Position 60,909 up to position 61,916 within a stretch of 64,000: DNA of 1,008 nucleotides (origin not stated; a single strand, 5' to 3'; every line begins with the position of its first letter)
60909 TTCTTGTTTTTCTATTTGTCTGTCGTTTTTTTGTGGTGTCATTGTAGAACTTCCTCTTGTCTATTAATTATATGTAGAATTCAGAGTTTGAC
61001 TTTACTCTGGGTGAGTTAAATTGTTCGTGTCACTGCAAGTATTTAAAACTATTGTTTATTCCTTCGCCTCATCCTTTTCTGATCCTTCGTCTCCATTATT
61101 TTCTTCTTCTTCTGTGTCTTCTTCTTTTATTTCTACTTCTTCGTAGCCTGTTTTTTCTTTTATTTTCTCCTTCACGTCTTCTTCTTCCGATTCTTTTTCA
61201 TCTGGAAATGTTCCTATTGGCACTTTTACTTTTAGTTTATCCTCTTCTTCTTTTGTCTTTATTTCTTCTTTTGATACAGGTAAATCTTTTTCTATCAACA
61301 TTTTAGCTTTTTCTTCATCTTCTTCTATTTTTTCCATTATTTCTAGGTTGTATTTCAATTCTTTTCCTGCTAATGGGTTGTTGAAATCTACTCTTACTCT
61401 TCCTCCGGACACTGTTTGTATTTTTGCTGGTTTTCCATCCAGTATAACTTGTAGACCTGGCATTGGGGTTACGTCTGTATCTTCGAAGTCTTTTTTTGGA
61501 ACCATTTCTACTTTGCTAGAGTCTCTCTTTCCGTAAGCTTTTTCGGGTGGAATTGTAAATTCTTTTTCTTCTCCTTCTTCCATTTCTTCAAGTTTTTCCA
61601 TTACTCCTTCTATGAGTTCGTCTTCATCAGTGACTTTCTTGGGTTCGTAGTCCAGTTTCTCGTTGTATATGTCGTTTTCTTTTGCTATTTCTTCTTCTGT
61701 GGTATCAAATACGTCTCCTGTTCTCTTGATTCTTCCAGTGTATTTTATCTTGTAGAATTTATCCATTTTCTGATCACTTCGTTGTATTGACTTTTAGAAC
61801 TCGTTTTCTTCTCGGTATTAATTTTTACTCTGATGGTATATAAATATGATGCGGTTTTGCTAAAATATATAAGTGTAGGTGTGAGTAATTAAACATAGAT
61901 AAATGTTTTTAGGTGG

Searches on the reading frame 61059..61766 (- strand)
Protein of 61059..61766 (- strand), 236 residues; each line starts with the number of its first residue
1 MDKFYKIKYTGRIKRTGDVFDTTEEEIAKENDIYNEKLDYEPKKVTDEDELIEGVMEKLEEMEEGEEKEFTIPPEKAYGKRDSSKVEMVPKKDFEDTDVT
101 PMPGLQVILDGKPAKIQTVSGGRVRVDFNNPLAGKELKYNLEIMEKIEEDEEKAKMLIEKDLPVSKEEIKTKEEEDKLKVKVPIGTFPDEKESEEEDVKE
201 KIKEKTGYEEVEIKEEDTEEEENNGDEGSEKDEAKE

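Call 64: search_protein_families(library=pfam, proteins=[window:61059-61766:-], max_evalue=0.0001)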
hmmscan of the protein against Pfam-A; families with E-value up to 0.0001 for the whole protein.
window:61059-61766:- (236 aa): 2 families
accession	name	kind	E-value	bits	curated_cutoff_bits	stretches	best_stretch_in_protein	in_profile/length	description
PF22199.2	FKBP26_IF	-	1.4e-12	47.7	27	1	88-132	2-46/46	FKBP26, IF domain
PF00254.34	FKBP_C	-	3.5e-09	37.3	21.1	1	4-90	10-83/94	FKBP-type peptidyl-prolyl cis-trans isomerase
